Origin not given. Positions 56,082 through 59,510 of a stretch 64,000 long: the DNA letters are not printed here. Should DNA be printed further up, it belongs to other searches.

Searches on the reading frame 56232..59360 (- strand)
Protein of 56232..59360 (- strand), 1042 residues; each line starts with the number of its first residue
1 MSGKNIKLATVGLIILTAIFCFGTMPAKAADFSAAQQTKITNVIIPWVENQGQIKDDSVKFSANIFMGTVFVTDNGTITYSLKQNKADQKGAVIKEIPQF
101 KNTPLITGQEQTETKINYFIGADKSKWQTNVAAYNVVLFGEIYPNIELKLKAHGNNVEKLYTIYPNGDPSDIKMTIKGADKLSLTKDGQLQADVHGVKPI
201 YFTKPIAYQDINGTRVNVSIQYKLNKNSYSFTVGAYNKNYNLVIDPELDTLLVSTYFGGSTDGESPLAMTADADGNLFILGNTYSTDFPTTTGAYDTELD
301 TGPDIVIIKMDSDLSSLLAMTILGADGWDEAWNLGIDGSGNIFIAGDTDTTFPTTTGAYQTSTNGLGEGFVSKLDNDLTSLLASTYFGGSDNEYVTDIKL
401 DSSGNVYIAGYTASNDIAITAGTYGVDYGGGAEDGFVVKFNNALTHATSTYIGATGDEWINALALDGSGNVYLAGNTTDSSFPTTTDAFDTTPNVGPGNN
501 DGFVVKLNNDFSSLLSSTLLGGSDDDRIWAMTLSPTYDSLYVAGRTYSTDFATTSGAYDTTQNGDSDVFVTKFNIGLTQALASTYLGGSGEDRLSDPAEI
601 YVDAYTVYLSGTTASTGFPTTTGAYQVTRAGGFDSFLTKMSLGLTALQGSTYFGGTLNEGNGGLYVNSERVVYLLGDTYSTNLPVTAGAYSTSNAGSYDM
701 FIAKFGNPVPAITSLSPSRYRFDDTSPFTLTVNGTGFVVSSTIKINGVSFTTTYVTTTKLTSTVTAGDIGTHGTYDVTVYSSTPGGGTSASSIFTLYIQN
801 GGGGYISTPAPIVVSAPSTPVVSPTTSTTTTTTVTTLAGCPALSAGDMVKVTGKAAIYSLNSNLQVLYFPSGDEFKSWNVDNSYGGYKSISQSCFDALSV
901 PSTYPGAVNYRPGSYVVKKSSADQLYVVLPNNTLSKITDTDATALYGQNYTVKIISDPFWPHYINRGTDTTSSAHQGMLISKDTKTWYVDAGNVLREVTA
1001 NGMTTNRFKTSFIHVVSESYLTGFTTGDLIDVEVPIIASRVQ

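Call 17: search_protein_families(library=pfam, proteins=[window:56232-59360:-], max_evalue=0.00001)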
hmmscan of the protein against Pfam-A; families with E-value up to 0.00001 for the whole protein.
window:56232-59360:- (1042 aa): 2 families
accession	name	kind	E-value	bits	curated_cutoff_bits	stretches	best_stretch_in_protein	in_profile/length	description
PF25778.1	DUF7948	-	1.9e-48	165.8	27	1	47-247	1-214/214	Domain of unknown function (DUF7948)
PF06739.17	SBBP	-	2.5e-13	50.2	20.5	0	449-483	3-38/38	Beta-propeller repeat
